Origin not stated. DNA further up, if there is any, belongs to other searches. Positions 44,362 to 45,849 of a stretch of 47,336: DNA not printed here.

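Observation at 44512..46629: Stand-alone lipoprotein fusing seven His+Cys3 41-aa repeats to an HExxH (BSP-like?) domain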

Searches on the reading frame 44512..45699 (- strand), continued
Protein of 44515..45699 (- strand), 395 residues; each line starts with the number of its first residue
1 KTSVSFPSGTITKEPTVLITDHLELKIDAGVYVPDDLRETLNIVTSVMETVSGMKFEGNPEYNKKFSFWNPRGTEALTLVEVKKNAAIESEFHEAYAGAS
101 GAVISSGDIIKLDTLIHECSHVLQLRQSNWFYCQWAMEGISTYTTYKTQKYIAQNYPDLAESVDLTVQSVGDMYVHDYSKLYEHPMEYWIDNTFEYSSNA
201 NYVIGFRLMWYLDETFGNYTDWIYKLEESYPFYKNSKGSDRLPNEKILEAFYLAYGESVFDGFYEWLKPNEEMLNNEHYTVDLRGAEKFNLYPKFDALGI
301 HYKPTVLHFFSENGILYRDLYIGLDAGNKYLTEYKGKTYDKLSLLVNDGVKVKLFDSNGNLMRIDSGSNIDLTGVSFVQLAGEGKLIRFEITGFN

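Call 54: search_protein_families(library=pfam, alignment_id=A4, max_evalue=1)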
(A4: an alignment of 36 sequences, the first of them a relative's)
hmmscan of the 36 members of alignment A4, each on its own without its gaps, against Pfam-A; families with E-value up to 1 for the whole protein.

A. member 1, P0247 (490 aa): 1 family
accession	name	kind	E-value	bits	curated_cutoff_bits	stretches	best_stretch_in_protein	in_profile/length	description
PF13875.12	DUF4202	-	0.19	12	35.1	0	147-181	124-158/183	Domain of unknown function (DUF4202)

B. families by the number of members that match (of 36 scanned): 49 families (the first 25 are shown)
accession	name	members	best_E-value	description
PF24973.1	EGF_LMN_ATRN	3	0.00053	Laminin/attractin EGF domain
PF02368.24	Big_2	2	3.2e-17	Bacterial Ig-like domain (group 2)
PF22359.2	Big-like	2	3e-11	Bacterial Ig-like domain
PF06750.18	A24_N_bact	2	1.1e-08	Bacterial Peptidase A24 N-terminal domain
PF07523.18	Big_3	2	0.00044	Bacterial Ig-like domain (group 3)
PF22963.3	Ig_NUP210_3rd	2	0.0029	NUP210 Ig-like domain 3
PF13402.12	Peptidase_M60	2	0.0065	Peptidase M60, enhancin and enhancin-like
PF25354.1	Ig_NUP210_16th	2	0.013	NUP210-like, Ig-like domain 16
PF18962.6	Por_Secre_tail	2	0.089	Secretion system C-terminal sorting domain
PF08139.17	LPAM_1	2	0.3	Prokaryotic membrane lipoprotein lipid attachment site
PF13306.12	LRR_5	1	5.2e-37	BspA type Leucine rich repeat region (6 copies)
PF04293.20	SpoVR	1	8.2e-05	SpoVR like protein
PF04450.18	BSP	1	0.00036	Peptidase of plants and bacteria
PF00050.26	Kazal_1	1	0.00076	Kazal-type serine protease inhibitor domain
PF13855.12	LRR_8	1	0.0026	Leucine rich repeat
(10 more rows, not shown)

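Call 59: find_encoding_contigs(protein=P0171, flank=4000, max_places=4)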
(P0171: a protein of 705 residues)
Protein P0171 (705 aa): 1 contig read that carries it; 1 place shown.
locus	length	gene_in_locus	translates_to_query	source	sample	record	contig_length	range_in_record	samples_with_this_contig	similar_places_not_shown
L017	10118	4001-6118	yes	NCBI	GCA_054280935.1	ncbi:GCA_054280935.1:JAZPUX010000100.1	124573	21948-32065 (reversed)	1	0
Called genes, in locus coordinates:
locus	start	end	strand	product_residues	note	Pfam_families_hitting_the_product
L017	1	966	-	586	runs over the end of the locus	PF00664:ABC_membrane, PF00005:ABC_tran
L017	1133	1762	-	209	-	PF14681:UPRTase, PF00156:Pribosyltran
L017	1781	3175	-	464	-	PF00860:Xan_ur_permease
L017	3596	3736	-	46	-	-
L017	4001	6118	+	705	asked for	-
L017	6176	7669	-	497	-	PF01935:DUF87, PF05872:HerA_C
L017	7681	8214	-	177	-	PF10688:Imp-YgjV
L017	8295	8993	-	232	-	PF01863:YgjP-like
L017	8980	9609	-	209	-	PF02677:QueH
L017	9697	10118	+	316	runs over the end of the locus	PF13472:Lipase_GDSL_2 (weak)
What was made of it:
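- Checked: In the sister contig L017 every gene upstream of the target is on the opposite strand (call 59).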

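Call 68: search_protein_families(library=pfam, proteins=[P0248, P0252, P0259, P0281, P0285, P0294, P0295, P0302, P0265, P0300], max_evalue=0.1)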
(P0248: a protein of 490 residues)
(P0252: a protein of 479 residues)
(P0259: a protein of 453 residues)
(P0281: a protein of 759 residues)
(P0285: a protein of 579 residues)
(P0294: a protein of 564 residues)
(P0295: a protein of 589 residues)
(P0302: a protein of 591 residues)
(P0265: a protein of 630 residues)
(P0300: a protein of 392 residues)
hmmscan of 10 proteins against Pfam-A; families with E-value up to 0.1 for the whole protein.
P0248 (490 aa): 2 families
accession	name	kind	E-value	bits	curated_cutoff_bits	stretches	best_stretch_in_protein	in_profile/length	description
PF13485.12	Peptidase_MA_2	-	0.07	13.4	32.4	0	183-232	55-105/201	Peptidase MA superfamily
PF00518.22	E6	-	0.08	13.8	27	0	17-54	1-37/110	Early Protein (E6)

P0252 (479 aa): 0 families

P0259 (453 aa): 1 family
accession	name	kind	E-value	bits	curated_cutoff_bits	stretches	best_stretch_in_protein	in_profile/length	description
PF18962.6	Por_Secre_tail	-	0.089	13.5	27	0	394-424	18-52/75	Secretion system C-terminal sorting domain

P0281 (759 aa): 2 families
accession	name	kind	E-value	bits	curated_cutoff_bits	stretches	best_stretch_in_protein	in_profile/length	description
PF13306.12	LRR_5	-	5.2e-37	127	27.7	2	84-187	2-104/127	BspA type Leucine rich repeat region (6 copies)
PF13855.12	LRR_8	-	0.0026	17.9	27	0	17-51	17-52/61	Leucine rich repeat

P0285 (579 aa): 3 families
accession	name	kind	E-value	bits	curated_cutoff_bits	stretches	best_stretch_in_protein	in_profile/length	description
PF04450.18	BSP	-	0.00036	20.8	23.8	1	206-336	29-137/207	Peptidase of plants and bacteria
PF07523.18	Big_3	-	0.00044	20.9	21.2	1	139-195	6-59/68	Bacterial Ig-like domain (group 3)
PF24427.1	Ig_GP210_16th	-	0.059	14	27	0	207-236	52-81/84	Nuclear pore complex protein GP210, Ig-like domain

P0294 (564 aa): 0 families

P0295 (589 aa): 0 families

P0302 (591 aa): 1 family
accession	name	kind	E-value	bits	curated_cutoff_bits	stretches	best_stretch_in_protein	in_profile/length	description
PF16118.10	DUF4834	-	0.036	15.4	27.8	0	7-78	11-90/99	Domain of unknown function (DUF4834)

P0265 (630 aa): 0 families

P0300 (392 aa): 0 families
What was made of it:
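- On BSP (PF04450): One of 36 distant members reaches 20.8 bits (calls 54, 68).
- Closest known: BSP / PR-17. Same: One distant family member nearly reaches the Pfam cut-off (call 68).
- A distant family member, P0285, scores 20.8 bits (E=3.6e-4) against PF04450 over profile positions 29-137 (call 68).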

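Call 72: fold_search(model_id=the predicted structure, library=viral)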
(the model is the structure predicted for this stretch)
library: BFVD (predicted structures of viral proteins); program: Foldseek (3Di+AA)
matches with E <= 10: 757; with E <= 0.001: 0
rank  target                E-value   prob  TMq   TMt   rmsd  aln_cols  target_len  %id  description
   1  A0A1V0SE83            1.5e-03  1.00  0.32  0.27   8.5       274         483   14  Peptidase M61 catalytic domain-containing protein [Indivirus ILV1]
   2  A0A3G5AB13            3.0e-03  0.89  0.25  0.24  10.9       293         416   10  Uncharacterized protein [Hyperionvirus sp.]
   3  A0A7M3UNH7            3.5e-03  0.84  0.27  0.34  14.5       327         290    9  Uncharacterized protein [Pyramimonas orientalis virus 01B]
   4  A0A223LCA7            1.5e-02  0.69  0.17  0.28   9.3       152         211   13  IrrE N-terminal-like domain-containing protein [Bacillus phage PBS1]
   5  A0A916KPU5            1.7e-02  0.63  0.28  0.16  11.4       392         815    9  Uncharacterized protein [Choristoneura biennis entomopoxvirus]
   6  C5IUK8                3.5e-02  0.12  0.13  0.18  20.6       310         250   12  SGNH hydrolase-type esterase domain-containing protein [Streptococcus phage 5093]
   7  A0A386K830            5.3e-02  0.72  0.33  0.41   8.8       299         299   13  (no name in the UniProt tables at hand)
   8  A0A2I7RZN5            5.3e-02  0.44  0.09  0.12  13.0       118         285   13  (no name in the UniProt tables at hand)
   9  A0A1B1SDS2            9.6e-02  0.60  0.08  0.04   8.7        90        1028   16  (no name in the UniProt tables at hand)
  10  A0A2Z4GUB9            9.6e-02  0.18  0.12  0.08  14.8       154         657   12  (no name in the UniProt tables at hand)
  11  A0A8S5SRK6            1.0e-01  0.07  0.10  0.06  17.8       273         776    8  IrrE N-terminal-like domain (Fragment) [Podoviridae sp. ctIi724]
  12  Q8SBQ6                1.1e-01  0.28  0.09  0.15   8.7        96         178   11  Putative fiber protein (Fragment) [Lactococcus phage bIL15]
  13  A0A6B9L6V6            1.2e-01  0.02  0.09  0.06  27.9       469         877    9  Minor tail protein [Mycobacterium phage Onyinye]
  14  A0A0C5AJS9            1.3e-01  0.41  0.12  0.28   6.0        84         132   11  Uncharacterized protein [Bacillus phage Palmer]
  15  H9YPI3                1.3e-01  0.04  0.10  0.10  21.2       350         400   11  (no name in the UniProt tables at hand)
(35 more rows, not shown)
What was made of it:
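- The top BFVD hit is an M61 catalytic domain (call 72).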

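Call 74: find_encoding_contigs(protein=P0011, flank=5000, max_places=1)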
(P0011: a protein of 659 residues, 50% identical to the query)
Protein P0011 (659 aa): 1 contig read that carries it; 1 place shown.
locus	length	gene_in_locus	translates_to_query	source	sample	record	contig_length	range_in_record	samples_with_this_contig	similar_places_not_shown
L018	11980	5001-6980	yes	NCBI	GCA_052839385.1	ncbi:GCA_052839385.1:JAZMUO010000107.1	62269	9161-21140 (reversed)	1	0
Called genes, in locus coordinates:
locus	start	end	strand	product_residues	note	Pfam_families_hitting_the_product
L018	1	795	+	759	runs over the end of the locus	PF02463:SMC_N (faint), PF13175:AAA_15 (weak), PF13476:AAA_23, PF13514:AAA_27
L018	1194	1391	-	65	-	-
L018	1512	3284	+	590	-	PF03190:Thioredox_DsbH, PF13098:Thioredoxin_2 (weak), PF13899:Thioredoxin_7, PF06917:Pectate_lyase_2 (faint)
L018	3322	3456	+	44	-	-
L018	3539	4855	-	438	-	PF00890:FAD_binding_2, PF01266:DAO, PF01494:FAD_binding_3 (weak), PF07992:Pyr_redox_2 (faint), PF12831:FAD_oxidored (weak), PF13450:NAD_binding_8, PF00355:Rieske (weak)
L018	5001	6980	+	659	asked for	PF24973:EGF_LMN_ATRN (faint)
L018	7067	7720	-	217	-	PF00106:adh_short, PF13561:adh_short_C2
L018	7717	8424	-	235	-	PF02592:Vut_1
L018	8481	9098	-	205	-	PF02525:Flavodoxin_2, PF03358:FMN_red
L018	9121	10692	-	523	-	PF13091:PLDc_2, PF00614:PLDc (weak), PF13091:PLDc_2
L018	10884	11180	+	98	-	PF01371:Trp_repressor, PF13384:HTH_23 (weak)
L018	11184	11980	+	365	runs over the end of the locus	PF13393:tRNA-synt_His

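Call 75: find_encoding_contigs(protein=P0036, flank=5000, max_places=1)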
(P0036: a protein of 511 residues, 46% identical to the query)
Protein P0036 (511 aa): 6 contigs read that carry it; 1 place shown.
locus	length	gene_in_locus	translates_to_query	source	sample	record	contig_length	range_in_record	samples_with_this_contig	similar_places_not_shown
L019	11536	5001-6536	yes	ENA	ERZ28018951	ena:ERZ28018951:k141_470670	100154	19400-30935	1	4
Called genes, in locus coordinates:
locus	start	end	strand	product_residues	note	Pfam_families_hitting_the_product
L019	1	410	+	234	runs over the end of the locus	PF00106:adh_short, PF08659:KR (faint), PF13561:adh_short_C2, PF23441:SDR (weak)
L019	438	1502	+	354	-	PF07751:Abi_2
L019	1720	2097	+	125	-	PF00392:GntR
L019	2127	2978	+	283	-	PF00005:ABC_tran, PF13304:AAA_21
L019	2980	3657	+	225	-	PF13346:ABC2_membrane_5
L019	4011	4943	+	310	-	PF14262:Cthe_2159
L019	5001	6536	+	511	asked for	-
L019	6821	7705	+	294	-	PF00005:ABC_tran, PF13304:AAA_21 (weak)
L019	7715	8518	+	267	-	-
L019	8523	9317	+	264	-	PF06182:ABC2_membrane_6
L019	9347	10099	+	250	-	PF01209:Ubie_methyltran (weak), PF08241:Methyltransf_11, PF08242:Methyltransf_12, PF13649:Methyltransf_25, PF13847:Methyltransf_31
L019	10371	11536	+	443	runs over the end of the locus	PF01336:tRNA_anti-codon, PF00152:tRNA-synt_2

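Call 76: find_encoding_contigs(protein=P0016, flank=5000, max_places=1)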
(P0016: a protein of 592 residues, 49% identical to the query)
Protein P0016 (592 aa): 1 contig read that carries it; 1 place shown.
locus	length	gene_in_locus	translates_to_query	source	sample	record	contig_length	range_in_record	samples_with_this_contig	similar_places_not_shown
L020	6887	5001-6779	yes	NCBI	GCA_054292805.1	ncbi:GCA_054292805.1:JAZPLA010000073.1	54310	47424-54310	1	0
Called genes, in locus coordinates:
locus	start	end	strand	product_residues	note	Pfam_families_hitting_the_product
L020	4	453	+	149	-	-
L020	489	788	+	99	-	-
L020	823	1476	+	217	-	-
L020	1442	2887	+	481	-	-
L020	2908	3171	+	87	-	-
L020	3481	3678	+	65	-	-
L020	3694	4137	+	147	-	-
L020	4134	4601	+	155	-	-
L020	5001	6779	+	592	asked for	-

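Call 77: find_encoding_contigs(protein=P0048, flank=5000, max_places=1)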
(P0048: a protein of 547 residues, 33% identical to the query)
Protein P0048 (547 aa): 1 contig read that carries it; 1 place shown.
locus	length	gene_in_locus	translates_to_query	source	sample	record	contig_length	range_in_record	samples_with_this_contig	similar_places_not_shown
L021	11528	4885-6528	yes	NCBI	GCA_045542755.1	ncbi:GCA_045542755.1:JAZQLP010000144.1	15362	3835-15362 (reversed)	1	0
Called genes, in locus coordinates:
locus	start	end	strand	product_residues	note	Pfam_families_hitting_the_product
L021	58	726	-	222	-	PF02254:TrkA_N, PF02080:TrkA_C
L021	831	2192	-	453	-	PF02386:TrkH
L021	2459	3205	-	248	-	-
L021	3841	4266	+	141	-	PF14478:DUF4430 (weak)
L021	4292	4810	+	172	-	-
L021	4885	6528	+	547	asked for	-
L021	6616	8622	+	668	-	-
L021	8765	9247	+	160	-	-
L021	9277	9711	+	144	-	-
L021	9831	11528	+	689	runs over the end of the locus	PF00724:Oxidored_FMN, PF00890:FAD_binding_2 (weak), PF01134:GIDA (weak), PF07992:Pyr_redox_2, PF12831:FAD_oxidored, PF13450:NAD_binding_8, PF13738:Pyr_redox_3, PF00070:Pyr_redox (weak), +4 more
